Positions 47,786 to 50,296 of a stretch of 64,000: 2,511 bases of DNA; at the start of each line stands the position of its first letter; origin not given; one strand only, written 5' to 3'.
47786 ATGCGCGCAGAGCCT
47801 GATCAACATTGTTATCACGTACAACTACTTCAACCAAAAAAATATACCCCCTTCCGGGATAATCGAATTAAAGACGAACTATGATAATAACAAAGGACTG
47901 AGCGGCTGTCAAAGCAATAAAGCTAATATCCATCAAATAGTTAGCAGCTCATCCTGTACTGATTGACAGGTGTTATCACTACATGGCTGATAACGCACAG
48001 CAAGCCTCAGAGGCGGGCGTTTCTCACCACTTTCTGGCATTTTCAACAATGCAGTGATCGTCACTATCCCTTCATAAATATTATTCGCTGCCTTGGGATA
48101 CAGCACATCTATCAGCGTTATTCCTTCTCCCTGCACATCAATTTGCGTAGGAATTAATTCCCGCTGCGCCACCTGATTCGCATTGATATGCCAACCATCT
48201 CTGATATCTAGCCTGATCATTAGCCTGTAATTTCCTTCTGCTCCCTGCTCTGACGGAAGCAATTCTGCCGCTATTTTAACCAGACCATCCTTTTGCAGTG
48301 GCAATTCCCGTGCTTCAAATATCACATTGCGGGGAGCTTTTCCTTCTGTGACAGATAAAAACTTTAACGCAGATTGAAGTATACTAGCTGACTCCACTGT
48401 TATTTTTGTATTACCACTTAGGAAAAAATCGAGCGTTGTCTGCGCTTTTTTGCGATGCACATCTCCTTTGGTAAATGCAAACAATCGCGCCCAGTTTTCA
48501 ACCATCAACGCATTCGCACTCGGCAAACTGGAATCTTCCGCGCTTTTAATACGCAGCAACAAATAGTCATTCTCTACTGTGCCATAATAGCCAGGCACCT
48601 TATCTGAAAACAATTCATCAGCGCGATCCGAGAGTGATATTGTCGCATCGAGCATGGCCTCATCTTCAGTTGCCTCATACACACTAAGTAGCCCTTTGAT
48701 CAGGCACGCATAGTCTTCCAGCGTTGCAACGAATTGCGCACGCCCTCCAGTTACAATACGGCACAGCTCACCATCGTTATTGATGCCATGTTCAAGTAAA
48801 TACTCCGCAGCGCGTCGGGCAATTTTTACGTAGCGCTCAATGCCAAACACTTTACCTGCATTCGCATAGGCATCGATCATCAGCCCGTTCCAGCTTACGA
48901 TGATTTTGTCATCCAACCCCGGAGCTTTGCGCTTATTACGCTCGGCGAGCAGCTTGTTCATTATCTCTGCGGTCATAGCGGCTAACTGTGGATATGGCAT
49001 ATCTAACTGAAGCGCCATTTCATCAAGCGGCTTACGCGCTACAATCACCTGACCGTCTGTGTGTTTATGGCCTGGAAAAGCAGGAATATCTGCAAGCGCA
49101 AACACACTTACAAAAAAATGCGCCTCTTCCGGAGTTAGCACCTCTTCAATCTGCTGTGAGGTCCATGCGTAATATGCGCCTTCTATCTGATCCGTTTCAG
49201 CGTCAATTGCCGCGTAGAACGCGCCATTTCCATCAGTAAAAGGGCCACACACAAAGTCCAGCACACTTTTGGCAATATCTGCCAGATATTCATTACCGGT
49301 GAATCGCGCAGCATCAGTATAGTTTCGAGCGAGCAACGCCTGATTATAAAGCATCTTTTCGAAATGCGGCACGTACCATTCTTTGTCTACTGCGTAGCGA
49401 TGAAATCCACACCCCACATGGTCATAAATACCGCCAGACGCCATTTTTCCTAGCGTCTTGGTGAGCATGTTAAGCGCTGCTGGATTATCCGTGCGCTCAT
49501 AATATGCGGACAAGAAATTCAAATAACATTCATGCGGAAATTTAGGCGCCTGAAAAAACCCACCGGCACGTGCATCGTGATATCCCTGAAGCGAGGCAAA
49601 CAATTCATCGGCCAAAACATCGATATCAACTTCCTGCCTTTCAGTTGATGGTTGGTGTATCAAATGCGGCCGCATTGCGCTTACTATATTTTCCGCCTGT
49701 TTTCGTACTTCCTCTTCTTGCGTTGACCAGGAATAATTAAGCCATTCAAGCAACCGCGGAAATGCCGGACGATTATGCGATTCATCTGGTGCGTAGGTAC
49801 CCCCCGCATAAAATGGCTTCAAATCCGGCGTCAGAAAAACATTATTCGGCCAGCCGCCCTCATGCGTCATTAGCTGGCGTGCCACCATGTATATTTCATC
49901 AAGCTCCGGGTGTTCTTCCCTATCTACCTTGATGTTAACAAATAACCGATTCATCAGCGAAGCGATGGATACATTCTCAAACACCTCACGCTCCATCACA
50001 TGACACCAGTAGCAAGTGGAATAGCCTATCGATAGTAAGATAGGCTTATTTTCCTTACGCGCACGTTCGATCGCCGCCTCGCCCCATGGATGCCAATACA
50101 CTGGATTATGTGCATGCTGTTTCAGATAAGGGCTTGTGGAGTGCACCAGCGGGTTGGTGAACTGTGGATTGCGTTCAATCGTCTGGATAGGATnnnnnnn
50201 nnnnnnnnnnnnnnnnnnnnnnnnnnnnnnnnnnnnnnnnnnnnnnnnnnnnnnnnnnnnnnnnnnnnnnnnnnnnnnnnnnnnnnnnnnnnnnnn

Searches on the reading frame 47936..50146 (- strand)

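Call 34: search_protein_families(library=pfam, proteins=[window:47936-50146:-], max_evalue=0.00001)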
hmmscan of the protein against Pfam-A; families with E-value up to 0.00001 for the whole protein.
window:47936-50146:- (737 aa): 2 families
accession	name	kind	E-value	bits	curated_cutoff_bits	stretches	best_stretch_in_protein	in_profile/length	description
PF03190.21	Thioredox_DsbH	-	4.5e-64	215.8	27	1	2-158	6-162/163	Protein of unknown function, DUF255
PF13899.12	Thioredoxin_7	-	8.7e-09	35.8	27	1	18-107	2-83/83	Thioredoxin-like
